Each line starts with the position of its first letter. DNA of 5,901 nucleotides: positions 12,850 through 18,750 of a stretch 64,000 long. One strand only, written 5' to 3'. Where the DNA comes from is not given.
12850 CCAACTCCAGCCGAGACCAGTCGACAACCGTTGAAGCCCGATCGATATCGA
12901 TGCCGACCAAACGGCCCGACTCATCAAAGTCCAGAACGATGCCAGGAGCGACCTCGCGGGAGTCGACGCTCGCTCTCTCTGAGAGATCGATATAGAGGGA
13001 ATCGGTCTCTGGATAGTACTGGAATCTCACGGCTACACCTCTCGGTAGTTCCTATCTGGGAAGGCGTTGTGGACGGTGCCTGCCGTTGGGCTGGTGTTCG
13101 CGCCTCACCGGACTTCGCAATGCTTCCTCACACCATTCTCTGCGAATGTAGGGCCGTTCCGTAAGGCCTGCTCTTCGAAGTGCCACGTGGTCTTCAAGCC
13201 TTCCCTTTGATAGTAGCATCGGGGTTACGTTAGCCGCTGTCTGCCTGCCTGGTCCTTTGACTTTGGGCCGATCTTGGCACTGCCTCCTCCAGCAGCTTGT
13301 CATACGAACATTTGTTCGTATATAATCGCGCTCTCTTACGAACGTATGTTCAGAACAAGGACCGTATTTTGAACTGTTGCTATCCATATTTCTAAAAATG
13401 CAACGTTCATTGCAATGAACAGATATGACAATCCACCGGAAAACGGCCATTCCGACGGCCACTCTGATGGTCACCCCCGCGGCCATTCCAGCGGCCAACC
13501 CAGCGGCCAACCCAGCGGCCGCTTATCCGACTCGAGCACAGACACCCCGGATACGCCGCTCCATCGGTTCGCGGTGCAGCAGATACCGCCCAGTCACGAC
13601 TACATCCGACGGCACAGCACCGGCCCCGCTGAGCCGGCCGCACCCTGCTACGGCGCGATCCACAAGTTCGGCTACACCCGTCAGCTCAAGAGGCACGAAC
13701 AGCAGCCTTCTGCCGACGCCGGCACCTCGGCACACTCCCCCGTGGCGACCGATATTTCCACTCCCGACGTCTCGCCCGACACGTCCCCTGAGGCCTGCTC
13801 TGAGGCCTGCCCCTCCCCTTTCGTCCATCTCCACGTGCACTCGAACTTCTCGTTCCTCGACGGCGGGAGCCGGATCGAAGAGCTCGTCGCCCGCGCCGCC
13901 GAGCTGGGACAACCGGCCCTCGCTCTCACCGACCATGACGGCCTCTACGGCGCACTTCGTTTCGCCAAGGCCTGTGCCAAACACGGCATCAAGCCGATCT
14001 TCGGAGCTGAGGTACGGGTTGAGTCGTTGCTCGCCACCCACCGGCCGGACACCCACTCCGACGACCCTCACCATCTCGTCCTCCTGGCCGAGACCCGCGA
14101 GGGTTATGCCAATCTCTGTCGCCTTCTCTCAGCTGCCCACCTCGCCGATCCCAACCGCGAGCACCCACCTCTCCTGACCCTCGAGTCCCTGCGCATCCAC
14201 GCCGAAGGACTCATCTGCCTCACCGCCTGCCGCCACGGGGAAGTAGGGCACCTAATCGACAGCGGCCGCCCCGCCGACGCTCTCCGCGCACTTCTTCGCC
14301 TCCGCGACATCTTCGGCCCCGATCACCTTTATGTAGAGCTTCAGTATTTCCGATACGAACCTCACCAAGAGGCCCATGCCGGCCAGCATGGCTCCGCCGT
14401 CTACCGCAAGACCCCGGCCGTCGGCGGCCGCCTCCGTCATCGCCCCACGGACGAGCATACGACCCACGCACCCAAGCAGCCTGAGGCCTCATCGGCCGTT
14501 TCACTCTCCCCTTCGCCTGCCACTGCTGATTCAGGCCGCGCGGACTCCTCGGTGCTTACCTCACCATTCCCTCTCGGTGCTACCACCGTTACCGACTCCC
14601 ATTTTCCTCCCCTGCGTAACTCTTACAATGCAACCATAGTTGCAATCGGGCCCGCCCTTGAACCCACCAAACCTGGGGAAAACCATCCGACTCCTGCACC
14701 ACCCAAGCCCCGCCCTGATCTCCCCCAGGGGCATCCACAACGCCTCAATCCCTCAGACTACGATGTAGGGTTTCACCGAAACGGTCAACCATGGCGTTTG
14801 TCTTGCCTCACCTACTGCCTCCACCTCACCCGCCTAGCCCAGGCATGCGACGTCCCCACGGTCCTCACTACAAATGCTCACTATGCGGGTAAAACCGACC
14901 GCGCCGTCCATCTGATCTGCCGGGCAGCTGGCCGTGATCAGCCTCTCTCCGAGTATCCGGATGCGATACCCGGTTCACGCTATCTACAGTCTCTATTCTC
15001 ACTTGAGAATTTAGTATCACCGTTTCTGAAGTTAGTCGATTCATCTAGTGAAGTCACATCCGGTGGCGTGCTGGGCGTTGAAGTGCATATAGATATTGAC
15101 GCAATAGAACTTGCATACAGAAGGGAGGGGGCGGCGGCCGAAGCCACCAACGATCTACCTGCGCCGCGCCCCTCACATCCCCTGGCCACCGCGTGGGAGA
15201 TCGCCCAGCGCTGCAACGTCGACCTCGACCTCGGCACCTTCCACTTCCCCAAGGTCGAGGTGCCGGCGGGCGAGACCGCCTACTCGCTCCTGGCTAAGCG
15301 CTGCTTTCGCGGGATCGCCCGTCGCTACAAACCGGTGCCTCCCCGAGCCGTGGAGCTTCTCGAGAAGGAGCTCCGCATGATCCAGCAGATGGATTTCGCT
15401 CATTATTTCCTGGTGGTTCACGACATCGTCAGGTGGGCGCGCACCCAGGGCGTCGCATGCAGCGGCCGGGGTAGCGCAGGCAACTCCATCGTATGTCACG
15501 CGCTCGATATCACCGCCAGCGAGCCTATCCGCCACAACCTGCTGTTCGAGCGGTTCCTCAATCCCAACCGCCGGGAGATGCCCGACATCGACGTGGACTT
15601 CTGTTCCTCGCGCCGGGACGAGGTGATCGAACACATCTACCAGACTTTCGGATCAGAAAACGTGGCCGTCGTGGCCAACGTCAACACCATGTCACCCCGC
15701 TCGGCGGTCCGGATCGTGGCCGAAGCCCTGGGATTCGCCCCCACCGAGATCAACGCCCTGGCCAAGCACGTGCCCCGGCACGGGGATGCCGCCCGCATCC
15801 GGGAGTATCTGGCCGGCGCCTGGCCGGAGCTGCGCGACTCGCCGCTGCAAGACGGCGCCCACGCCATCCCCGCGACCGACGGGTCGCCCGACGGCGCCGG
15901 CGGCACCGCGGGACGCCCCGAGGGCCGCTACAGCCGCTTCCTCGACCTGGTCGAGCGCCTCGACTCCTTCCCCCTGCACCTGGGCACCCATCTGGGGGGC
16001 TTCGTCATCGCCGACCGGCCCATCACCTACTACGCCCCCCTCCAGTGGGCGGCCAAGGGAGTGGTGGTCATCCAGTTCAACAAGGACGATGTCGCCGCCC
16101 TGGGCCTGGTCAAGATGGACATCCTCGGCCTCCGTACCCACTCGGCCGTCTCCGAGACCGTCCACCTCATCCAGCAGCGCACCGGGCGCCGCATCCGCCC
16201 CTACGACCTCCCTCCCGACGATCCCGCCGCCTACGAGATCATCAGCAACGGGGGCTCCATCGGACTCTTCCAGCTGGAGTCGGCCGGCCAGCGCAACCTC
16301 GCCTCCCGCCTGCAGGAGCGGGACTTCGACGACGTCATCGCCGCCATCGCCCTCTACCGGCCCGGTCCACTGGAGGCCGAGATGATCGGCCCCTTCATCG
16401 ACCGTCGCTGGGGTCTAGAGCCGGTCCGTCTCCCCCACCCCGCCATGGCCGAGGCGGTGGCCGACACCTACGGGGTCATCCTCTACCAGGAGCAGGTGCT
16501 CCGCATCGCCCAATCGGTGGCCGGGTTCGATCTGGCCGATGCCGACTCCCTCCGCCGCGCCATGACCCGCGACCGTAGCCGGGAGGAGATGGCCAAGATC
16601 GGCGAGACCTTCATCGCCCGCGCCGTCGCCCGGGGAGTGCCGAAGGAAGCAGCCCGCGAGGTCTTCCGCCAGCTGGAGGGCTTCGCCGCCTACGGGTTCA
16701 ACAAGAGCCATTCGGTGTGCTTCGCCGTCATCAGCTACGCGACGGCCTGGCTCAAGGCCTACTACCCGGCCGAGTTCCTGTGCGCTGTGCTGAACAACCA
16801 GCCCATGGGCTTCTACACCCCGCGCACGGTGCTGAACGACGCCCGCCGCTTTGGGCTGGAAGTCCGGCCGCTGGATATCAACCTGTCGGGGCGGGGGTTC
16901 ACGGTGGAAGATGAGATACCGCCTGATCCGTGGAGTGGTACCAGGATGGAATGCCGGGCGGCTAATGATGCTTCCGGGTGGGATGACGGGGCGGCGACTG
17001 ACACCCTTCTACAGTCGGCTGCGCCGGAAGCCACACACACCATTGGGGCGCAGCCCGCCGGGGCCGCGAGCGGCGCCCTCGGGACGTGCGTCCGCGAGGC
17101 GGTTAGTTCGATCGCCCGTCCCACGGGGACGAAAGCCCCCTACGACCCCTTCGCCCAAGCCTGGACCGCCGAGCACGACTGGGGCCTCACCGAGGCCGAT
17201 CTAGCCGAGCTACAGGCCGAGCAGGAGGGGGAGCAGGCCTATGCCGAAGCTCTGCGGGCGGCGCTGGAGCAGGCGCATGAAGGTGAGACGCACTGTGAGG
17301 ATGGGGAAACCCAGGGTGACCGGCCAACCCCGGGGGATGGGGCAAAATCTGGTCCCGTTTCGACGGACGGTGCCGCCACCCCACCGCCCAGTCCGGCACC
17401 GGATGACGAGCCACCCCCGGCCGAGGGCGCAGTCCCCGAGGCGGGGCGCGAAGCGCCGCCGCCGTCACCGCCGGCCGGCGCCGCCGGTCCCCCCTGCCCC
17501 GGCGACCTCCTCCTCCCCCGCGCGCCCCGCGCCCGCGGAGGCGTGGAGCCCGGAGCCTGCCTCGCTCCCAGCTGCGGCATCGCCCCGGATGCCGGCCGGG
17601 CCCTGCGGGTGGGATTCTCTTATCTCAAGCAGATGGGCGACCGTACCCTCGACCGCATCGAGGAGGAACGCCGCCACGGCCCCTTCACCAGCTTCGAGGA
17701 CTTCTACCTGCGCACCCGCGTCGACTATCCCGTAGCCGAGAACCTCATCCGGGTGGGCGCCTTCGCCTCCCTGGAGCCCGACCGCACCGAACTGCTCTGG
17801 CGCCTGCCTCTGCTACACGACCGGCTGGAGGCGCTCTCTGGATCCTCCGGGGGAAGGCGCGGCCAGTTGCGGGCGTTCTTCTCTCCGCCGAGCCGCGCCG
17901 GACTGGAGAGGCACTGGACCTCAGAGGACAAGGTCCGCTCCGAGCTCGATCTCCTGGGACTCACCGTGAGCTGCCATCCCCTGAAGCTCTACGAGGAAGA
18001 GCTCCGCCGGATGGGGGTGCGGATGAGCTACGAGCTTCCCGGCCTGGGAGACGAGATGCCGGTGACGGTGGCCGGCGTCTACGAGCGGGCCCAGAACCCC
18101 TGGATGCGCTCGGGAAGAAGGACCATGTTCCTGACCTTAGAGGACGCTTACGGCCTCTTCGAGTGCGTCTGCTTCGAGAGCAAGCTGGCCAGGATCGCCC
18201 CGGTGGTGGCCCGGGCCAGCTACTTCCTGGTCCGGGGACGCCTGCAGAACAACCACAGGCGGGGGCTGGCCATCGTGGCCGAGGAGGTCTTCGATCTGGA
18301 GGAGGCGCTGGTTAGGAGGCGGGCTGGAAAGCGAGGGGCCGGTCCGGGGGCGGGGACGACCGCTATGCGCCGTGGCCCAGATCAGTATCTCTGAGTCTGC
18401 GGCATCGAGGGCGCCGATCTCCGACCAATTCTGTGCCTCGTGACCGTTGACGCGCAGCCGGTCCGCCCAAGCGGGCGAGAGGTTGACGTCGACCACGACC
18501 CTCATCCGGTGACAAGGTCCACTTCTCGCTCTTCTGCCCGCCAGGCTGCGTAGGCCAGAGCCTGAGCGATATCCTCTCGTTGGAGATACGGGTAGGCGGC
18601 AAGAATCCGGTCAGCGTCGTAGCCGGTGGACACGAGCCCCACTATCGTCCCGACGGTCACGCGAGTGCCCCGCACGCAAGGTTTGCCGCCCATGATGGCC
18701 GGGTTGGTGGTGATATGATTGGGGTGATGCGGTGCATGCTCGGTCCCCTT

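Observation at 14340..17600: DnaE2 with three large in-frame, non-intein insertions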

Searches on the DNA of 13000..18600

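Call 94: search_rna_families(source=window, start=13000, end=18600, threshold=gathering)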
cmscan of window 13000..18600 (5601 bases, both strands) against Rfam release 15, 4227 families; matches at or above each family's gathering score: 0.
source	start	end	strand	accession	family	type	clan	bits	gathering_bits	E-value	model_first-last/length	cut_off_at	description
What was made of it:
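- On Group I/II intron or other Rfam RNA: No hit at gathering score over 13000-18600 (call 94).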

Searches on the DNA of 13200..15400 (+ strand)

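Call 67: search_rna_families(source=window, start=13200, end=15400, threshold=evalue, max_evalue=1)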
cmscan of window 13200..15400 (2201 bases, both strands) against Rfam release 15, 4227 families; matches with E-value up to 1: 2.
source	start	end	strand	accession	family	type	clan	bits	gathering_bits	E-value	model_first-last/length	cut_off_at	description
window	14128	14180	-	RF02040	HOTTIP_1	Gene; lncRNA;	-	17.8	50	0.83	1-57/57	no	HOXA transcript at the distal tip, conserved region 1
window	13954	14013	+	RF01668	P10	Gene; sRNA;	-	16.9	37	0.85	1-72/72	no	Pseudomonas sRNA P10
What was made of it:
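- No Rfam intron family (calls 67, 94).
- Tried and rejected: Rfam found nothing (calls 67, 94).
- On Group I/II intron or other Rfam RNA: Only chance-level hits at E about 0.8 (call 67).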

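Call 90: search_dna_similar(query=window:14340-15180:+, collection=plasmids, mode=distant, max_rows=5)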
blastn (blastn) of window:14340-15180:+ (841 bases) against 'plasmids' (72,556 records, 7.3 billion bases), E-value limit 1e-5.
No match.

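Call 92: search_dna_similar(query=window:14340-15180:+, collection=phages, mode=distant, max_rows=5)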
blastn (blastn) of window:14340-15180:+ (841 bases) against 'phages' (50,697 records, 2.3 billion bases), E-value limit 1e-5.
No match.

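Call 103: build_rna_model(alignment_id=A7, structure=none)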
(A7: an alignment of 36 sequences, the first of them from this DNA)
Model R1 built from alignment A7 (36 sequences, 54 columns); structure: none (sequence only).
model positions 54; base pairs 0; branch points 0; effective number of sequences 36; information 0.572 bits per position. No base pairs: searches with it score sequence only.

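Call 104: search_with_rna_model(model_id=R1, source=window, filters=off, max_evalue=10)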
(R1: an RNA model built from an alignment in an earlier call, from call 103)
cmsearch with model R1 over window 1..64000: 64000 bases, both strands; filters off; matches with E-value up to 10: 7.
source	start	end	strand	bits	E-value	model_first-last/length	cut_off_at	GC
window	13375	13418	+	28.3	6.9e-08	3-46/54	-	0.32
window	14607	14654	+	28.1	8.1e-08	5-52/54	-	0.54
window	15077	15124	+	19.9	3.5e-05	4-51/54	-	0.38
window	14622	14646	-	12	0.012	25-49/54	-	0.36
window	13395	13419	-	10.6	0.035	22-46/54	-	0.32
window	15095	15117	-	10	0.053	25-47/54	-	0.35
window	49125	49141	-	3.3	7.5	35-51/54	-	0.47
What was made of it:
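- On Dispersed in-frame palindromic repeat (RPE/MITE-like): Only the three copies in this gene within 64 kb (call 104).
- A profile scan of the 64-kb window finds only the three sites: call 104.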

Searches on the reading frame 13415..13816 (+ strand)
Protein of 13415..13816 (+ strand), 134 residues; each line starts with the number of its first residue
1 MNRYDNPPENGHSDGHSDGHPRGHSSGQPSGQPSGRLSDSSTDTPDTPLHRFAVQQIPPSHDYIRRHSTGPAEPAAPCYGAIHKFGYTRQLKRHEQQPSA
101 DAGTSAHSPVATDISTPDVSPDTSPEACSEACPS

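Call 41: search_protein_families(library=pfam, proteins=[window:13415-13816:+], max_evalue=10)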
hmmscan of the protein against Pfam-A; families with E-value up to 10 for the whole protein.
window:13415-13816:+ (134 aa): 0 families

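Call 97: search_solved_structures(query=window:13415-13816:+, max_evalue=1)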
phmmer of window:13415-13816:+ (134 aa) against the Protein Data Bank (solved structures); distinct sequences matched with E-value up to 1: 3.
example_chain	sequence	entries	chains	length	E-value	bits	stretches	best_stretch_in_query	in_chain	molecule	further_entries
6ktj_A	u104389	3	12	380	0.1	16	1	58-112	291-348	Scyllo-inositol dehydrogenase with L-glucose dehydrogenase activity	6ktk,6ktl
5ya8_A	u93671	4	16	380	0.1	16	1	58-112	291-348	Scyllo-inositol dehydrogenase with L-glucose dehydrogenase activity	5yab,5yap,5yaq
9e78_0p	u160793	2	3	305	0.37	14.2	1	30-102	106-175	CFAP141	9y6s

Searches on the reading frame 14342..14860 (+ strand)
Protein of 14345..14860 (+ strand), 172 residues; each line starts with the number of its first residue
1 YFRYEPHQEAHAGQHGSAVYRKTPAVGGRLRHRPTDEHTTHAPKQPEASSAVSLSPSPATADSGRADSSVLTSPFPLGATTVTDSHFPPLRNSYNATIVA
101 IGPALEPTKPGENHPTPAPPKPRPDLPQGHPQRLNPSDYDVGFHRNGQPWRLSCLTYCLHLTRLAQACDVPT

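Call 41: search_protein_families(library=pfam, proteins=[window:14345-14860:+], max_evalue=10)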
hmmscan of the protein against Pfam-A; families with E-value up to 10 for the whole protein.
window:14345-14860:+ (172 aa): 0 families

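Call 53: find_homologous_proteins(query=window:14348-14824:+, max_evalue=0.001)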
Query window:14348-14824:+ (159 aa): 4 proteins with E <= 0.001 among 38 candidates.
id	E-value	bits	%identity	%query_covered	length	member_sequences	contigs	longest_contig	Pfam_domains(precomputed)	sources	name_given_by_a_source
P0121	5.5e-17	80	88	26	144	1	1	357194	-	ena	-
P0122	2.3e-16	79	88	26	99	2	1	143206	-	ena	-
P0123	2.8e-16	78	72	30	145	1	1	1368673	-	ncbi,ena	-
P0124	3.1e-16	78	74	31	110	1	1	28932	-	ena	-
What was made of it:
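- Tried and rejected: The word-indexed homologue search with insert 1 returned only four small fragments and missed the known full-length homologues (call 53).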

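Call 70: search_protein_representatives(alignment_id=A5)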
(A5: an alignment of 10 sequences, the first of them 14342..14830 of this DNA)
Query: 10 sequences, 148 profile positions. Proteins with E-value up to 0.001 (for the whole library): 14; up to 1e-10: 10; up to 1e-30: 4. The best 14 are listed.
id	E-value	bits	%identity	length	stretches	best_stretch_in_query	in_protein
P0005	4.3e-51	190.0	-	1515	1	1-148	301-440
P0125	2.9e-42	161.4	-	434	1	1-148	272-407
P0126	2.2e-37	145.6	-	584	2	73-147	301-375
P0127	2.4e-37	145.4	-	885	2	72-148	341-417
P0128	3.9e-28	115.6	-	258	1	13-148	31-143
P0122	3.3e-21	93.1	-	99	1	105-148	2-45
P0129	2.2e-17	80.7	-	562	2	105-146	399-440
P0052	1.0e-15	75.3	-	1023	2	116-147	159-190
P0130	1.6e-14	71.4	-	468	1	1-52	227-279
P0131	1.9e-13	67.9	-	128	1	1-91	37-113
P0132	2.5e-08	51.3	-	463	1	1-59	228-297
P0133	1.8e-06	45.3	-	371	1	1-85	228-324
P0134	1.8e-05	42.0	-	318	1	4-46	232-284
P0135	2.4e-05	41.6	-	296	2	1-30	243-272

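Call 96: search_solved_structures(query=A5, max_evalue=1)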
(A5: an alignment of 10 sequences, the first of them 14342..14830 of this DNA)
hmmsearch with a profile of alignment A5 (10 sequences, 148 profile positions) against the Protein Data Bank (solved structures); distinct sequences matched with E-value up to 1: 0.

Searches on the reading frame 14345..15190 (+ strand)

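Call 41: search_protein_families(library=pfam, proteins=[window:14345-15190:+], max_evalue=10)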
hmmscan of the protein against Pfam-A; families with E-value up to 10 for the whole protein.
window:14345-15190:+ (282 aa): 1 family
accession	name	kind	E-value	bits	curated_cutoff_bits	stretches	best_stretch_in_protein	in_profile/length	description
PF23714.1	Rv3627c_N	-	0.34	11.3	27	0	47-64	38-55/58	Carboxypeptidase Rv3627c-like, N-terminal domain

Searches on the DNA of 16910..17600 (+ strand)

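Call 91: search_dna_similar(query=window:16910-17600:+, collection=plasmids, mode=distant, max_rows=5)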
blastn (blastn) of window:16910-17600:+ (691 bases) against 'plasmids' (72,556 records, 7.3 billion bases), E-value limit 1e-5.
No match.

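Call 93: search_dna_similar(query=window:16910-17600:+, collection=phages, mode=distant, max_rows=5)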
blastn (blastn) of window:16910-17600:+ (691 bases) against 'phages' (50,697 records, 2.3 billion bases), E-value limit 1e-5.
No match.
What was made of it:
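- No similarity to plasmid or phage DNA (calls 90-93).
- Tried and rejected: Plasmid and phage DNA searches with the insert DNA found no match (calls 90-93).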

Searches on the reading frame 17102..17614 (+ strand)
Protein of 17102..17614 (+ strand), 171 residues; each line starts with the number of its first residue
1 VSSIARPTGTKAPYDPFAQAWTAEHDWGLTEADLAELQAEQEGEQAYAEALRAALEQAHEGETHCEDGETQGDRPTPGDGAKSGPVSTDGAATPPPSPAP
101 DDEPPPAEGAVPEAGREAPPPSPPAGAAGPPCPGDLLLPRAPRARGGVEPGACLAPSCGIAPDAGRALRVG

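Call 95: search_solved_structures(query=window:17102-17614:+, max_evalue=1)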
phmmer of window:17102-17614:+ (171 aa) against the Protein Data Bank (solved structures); distinct sequences matched with E-value up to 1: 3.
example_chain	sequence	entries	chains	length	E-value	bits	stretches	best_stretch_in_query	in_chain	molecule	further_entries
6vrh_A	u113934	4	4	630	0.079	16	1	55-101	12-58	Sodium-dependent serotonin transporter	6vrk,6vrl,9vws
9iy7_A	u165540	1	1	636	0.08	15.9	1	55-101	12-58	Sodium-dependent serotonin transporter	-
9hco_A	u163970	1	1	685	0.085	15.9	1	55-101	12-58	Sodium-dependent serotonin transporter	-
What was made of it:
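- Tried and rejected: Pfam, PDB sequence and PDB profile searches of the N-terminal extension and inserts 1, 2 and 3 found nothing (calls 41, 95-97).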
